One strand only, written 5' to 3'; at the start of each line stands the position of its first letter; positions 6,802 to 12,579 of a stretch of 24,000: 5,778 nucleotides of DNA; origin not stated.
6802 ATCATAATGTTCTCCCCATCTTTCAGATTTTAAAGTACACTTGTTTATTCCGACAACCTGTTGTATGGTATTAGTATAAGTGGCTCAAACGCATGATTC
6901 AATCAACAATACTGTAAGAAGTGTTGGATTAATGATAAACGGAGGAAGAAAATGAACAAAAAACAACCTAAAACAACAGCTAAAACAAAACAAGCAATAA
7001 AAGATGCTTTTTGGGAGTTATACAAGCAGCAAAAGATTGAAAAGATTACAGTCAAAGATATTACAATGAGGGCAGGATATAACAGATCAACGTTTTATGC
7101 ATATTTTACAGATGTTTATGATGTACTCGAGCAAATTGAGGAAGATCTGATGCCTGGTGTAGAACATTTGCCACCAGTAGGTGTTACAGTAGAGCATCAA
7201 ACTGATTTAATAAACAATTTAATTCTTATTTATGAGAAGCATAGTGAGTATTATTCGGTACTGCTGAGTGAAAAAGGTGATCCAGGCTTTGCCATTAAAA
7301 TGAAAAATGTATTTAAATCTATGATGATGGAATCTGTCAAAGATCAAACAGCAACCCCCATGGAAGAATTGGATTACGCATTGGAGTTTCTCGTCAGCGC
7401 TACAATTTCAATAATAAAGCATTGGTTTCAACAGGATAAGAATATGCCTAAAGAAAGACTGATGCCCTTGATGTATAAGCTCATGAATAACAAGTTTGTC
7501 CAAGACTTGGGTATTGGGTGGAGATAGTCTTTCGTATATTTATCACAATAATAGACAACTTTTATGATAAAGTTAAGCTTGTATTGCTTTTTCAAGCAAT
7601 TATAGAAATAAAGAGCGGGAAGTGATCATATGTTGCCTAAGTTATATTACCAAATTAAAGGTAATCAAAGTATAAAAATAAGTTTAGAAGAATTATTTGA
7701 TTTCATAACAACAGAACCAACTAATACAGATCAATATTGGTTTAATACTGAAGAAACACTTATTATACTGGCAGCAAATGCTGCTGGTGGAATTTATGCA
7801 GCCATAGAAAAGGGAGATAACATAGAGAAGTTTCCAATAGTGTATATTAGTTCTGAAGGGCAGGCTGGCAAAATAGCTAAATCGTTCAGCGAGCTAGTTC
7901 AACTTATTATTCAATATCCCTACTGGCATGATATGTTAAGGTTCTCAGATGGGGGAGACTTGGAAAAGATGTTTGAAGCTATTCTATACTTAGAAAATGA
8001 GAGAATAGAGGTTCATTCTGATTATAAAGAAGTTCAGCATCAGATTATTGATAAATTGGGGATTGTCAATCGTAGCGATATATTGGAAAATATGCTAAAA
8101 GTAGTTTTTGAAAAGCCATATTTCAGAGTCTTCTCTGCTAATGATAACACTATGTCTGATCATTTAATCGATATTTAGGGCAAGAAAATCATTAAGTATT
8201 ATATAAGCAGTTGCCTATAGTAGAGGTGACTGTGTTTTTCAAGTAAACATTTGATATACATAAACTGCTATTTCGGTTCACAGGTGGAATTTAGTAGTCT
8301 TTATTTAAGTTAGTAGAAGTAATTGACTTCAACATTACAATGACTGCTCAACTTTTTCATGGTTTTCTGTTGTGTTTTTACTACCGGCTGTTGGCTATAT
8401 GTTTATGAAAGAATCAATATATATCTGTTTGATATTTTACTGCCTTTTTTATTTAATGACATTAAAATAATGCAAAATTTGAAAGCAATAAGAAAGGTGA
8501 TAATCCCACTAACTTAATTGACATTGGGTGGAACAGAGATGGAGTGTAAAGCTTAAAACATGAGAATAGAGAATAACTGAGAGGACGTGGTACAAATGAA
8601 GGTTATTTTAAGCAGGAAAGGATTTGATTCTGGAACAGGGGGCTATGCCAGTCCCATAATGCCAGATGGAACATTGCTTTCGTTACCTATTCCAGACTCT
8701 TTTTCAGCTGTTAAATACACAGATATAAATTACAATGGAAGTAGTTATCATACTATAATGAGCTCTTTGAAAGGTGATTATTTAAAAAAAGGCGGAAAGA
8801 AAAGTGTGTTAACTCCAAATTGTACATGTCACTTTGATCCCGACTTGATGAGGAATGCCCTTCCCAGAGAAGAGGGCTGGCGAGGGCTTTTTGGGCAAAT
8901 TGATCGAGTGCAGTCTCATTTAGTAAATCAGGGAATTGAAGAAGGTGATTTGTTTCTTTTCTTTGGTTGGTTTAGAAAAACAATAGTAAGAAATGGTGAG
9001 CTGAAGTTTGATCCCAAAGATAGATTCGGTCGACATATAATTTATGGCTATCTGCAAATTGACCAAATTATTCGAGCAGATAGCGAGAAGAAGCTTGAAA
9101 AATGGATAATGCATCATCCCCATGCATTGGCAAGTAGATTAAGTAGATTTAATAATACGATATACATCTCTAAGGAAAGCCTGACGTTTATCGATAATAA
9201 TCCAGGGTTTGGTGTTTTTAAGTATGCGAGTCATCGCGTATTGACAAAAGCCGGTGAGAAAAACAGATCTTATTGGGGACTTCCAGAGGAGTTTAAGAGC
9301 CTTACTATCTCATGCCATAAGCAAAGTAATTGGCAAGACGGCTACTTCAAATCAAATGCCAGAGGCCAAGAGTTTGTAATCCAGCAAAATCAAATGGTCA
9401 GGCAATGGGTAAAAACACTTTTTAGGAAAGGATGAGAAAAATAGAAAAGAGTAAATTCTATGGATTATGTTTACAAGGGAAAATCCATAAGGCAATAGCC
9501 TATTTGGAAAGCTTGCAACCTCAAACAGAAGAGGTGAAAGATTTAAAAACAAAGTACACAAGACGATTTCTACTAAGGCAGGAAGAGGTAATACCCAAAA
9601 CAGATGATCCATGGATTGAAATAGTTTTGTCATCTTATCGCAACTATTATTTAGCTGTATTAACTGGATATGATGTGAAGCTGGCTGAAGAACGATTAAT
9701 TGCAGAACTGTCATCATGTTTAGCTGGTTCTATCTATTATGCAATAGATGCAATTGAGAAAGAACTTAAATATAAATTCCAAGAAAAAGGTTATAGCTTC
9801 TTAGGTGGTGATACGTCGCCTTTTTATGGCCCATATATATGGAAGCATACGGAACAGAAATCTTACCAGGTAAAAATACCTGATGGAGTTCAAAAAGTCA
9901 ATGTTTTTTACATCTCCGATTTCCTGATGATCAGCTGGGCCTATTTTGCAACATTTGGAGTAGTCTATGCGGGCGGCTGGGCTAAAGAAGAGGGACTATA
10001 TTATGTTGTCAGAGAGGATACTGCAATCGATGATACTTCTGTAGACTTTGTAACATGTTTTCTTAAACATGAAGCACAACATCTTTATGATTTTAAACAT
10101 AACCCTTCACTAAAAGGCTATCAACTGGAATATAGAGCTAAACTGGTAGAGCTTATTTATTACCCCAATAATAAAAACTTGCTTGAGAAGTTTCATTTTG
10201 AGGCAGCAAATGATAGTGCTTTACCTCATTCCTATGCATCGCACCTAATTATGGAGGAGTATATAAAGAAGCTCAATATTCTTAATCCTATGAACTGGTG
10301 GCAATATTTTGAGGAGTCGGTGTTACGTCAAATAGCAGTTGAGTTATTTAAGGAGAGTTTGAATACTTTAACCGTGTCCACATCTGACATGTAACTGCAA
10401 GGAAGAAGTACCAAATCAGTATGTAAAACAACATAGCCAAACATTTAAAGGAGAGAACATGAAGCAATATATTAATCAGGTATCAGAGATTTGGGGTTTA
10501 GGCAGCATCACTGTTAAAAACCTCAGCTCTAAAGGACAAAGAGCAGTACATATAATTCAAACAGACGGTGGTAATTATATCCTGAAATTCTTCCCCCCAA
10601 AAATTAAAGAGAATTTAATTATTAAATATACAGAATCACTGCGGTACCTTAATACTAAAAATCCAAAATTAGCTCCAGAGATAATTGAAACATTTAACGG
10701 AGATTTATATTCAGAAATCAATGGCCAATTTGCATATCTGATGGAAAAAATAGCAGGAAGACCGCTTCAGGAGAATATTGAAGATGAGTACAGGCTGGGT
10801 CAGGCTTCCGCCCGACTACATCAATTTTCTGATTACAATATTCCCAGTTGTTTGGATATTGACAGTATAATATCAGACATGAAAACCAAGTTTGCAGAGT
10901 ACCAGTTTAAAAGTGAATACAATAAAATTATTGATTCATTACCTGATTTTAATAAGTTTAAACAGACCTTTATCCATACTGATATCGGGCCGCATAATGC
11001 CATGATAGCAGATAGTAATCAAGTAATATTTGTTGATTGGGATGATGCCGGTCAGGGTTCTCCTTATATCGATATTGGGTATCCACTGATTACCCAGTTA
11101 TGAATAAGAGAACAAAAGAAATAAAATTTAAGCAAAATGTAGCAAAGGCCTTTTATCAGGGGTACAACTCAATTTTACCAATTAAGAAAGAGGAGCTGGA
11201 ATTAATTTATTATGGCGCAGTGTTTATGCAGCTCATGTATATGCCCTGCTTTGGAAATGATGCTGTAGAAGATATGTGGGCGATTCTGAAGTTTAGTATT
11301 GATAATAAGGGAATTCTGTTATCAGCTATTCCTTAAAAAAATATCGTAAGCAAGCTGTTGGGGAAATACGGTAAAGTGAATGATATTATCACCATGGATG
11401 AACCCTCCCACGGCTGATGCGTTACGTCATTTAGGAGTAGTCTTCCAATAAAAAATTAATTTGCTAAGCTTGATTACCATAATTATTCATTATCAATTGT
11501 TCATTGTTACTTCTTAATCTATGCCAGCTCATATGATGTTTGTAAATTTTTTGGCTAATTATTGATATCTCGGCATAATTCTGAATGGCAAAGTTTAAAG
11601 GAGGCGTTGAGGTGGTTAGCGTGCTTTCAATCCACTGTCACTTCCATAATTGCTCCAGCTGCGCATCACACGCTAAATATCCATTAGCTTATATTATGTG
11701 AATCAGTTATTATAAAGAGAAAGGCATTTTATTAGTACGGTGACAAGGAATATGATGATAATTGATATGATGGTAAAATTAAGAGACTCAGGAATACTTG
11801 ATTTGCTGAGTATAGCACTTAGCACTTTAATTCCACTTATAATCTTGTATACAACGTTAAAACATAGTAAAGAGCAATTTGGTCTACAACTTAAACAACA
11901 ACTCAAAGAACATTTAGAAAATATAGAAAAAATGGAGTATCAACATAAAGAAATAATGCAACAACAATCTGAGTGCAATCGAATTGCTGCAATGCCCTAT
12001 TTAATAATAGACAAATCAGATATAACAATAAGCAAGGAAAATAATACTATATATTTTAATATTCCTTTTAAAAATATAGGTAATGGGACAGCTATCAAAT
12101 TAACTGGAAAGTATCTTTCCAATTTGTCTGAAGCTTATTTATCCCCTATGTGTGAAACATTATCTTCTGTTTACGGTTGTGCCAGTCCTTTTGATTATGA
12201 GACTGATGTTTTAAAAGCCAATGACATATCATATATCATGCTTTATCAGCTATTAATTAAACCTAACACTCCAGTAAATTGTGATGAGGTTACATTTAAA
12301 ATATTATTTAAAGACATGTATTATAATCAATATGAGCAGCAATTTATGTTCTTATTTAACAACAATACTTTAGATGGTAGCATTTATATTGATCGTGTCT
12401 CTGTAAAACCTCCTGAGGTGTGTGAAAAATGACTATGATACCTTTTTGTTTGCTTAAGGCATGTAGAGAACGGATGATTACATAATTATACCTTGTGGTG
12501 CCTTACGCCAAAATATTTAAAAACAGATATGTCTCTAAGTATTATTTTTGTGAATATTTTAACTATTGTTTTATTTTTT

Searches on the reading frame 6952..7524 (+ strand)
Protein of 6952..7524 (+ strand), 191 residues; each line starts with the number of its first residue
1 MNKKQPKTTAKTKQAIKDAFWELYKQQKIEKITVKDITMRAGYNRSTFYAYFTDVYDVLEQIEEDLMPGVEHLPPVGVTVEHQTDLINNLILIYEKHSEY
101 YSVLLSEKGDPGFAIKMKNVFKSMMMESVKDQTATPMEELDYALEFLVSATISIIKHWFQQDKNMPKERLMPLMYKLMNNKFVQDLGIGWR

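Call 9: search_protein_families(library=pfam, proteins=[window:6952-7524:+], max_evalue=0.01)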
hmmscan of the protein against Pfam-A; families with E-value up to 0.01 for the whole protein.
window:6952-7524:+ (191 aa): 2 families
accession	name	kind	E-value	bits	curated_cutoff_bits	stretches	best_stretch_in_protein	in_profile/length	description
PF14278.11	TetR_C_8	-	7.2e-14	52.2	26.1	1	84-180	4-103/103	Transcriptional regulator C-terminal region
PF00440.29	TetR_N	-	2.9e-05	24.2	24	1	19-59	4-44/47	Bacterial regulatory proteins, tetR family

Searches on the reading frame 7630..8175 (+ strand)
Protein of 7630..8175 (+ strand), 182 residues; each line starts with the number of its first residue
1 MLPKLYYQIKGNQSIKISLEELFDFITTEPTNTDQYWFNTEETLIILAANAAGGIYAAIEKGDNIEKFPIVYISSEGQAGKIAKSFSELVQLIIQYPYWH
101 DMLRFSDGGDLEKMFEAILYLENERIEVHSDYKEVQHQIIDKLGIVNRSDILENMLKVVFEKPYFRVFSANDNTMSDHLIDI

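Call 9: search_protein_families(library=pfam, proteins=[window:7630-8175:+], max_evalue=0.01)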
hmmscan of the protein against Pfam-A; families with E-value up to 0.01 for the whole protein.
window:7630-8175:+ (182 aa): 2 families
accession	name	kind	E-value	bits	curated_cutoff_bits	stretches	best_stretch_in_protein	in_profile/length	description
PF14568.11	SUKH_6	-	0.0043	18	27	1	9-89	36-118/119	SMI1-KNR4 cell-wall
PF09346.15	SMI1_KNR4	-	0.0099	16.9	25.4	0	29-90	61-123/125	SMI1 / KNR4 family (SUKH-1)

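Call 60: search_protein_families(library=padloc, proteins=[window:7630-8175:+], max_evalue=0.01)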
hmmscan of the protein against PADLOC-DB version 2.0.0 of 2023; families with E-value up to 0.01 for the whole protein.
window:7630-8175:+ (182 aa): 0 families

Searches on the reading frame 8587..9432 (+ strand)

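Call 9: search_protein_families(library=pfam, proteins=[window:8587-9432:+], max_evalue=0.01)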
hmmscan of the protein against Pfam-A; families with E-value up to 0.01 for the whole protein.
window:8587-9432:+ (282 aa): 1 family
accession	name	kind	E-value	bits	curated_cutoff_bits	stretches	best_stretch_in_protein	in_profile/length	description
PF18754.6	Nmad3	-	3.2e-67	227.2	27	1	5-266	1-247/247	Nucleotide modification associated domain 3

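Call 60: search_protein_families(library=padloc, proteins=[window:8587-9432:+], max_evalue=0.01)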
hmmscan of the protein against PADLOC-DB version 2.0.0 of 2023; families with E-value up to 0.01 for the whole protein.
window:8587-9432:+ (282 aa): 0 families

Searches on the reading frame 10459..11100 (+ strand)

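Call 9: search_protein_families(library=pfam, proteins=[window:10459-11100:+], max_evalue=0.01)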
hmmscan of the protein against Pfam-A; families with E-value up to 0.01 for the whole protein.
window:10459-11100:+ (214 aa): 2 families
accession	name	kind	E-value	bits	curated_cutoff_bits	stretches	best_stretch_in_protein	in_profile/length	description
PF01636.29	APH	-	2.7e-18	67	23.2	1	27-208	11-208/239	Phosphotransferase enzyme family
PF06176.17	WaaY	-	0.00037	20.6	20.3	1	3-52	20-69/229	Lipopolysaccharide core biosynthesis protein (WaaY)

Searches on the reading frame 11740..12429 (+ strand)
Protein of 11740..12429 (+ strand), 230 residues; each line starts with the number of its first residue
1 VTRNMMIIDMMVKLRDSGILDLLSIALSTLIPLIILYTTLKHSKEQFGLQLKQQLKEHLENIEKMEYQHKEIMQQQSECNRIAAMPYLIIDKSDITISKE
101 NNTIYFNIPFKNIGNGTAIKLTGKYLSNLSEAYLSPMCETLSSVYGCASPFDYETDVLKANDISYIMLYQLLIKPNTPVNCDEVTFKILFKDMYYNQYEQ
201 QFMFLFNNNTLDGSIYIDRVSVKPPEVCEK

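Call 9: search_protein_families(library=pfam, proteins=[window:11740-12429:+], max_evalue=0.01)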
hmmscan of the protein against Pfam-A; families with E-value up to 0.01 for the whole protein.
window:11740-12429:+ (230 aa): 0 families

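Call 60: search_protein_families(library=padloc, proteins=[window:11740-12429:+], max_evalue=0.01)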
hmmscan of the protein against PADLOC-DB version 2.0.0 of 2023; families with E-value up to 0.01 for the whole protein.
window:11740-12429:+ (230 aa): 0 families

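Call 90: find_homologous_proteins(query=window:11755-12429:+, max_evalue=0.001)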
Query window:11755-12429:+ (225 aa): 15 proteins with E <= 0.001 among 200 candidates.
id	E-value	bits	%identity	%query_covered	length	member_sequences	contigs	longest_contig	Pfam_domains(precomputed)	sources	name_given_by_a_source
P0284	7.0e-144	494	100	100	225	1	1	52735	-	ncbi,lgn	-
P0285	6.5e-107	374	76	100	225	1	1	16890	-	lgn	-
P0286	6.6e-80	285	61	100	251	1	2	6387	-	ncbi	-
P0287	9.3e-80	285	58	100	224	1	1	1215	-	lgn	-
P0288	6.8e-68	246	53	99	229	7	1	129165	-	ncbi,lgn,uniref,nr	ncbi:hypothetical protein SAMN02745248_01241 [Hathewaya proteolytica DSM 3090]|uniref:Uncharacterize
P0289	1.6e-66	242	51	99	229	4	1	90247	-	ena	-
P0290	1.6e-65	238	54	84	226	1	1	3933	-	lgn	-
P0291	3.2e-64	234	54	94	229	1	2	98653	-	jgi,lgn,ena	-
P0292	1.3e-61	226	50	98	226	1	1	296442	-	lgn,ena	-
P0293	1.9e-60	222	51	96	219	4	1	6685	-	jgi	-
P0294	4.7e-57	211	50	92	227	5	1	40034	-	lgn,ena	-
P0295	7.0e-55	204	47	95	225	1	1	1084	-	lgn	-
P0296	3.7e-53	198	47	96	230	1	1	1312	-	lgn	-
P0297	2.6e-47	179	61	64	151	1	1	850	-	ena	-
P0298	4.2e-37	146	53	64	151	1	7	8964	-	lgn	-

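Call 91: find_encoding_contigs(protein=P0288, flank=6000, max_places=2)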
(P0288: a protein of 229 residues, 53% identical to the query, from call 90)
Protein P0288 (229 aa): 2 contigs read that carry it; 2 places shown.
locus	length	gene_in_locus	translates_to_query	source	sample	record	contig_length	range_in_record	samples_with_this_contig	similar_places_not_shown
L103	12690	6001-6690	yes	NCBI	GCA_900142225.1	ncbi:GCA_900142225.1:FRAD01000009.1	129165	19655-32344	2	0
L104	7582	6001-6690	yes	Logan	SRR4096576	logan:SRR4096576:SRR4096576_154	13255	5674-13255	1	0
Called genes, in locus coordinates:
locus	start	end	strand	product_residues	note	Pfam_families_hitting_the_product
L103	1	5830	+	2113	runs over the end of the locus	PF05729:NACHT (weak)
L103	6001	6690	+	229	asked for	-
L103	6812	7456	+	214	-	PF02525:Flavodoxin_2 (weak), PF03358:FMN_red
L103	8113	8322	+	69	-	-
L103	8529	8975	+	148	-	PF04607:RelA_SpoT (weak)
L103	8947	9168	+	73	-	PF20476:DUF6718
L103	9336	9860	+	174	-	PF13302:Acetyltransf_3, PF13420:Acetyltransf_4, PF13523:Acetyltransf_8 (weak), PF00583:Acetyltransf_1, PF13508:Acetyltransf_7, PF12746:GNAT_acetyltran (weak), PF08445:FR47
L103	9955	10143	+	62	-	PF13783:DUF4177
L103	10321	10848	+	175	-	PF03358:FMN_red (weak)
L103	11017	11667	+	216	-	-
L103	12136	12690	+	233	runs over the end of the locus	PF19570:DUF6088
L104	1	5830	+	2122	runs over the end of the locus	PF05729:NACHT (weak)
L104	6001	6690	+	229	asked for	-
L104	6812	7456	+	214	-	PF02525:Flavodoxin_2 (weak), PF03358:FMN_red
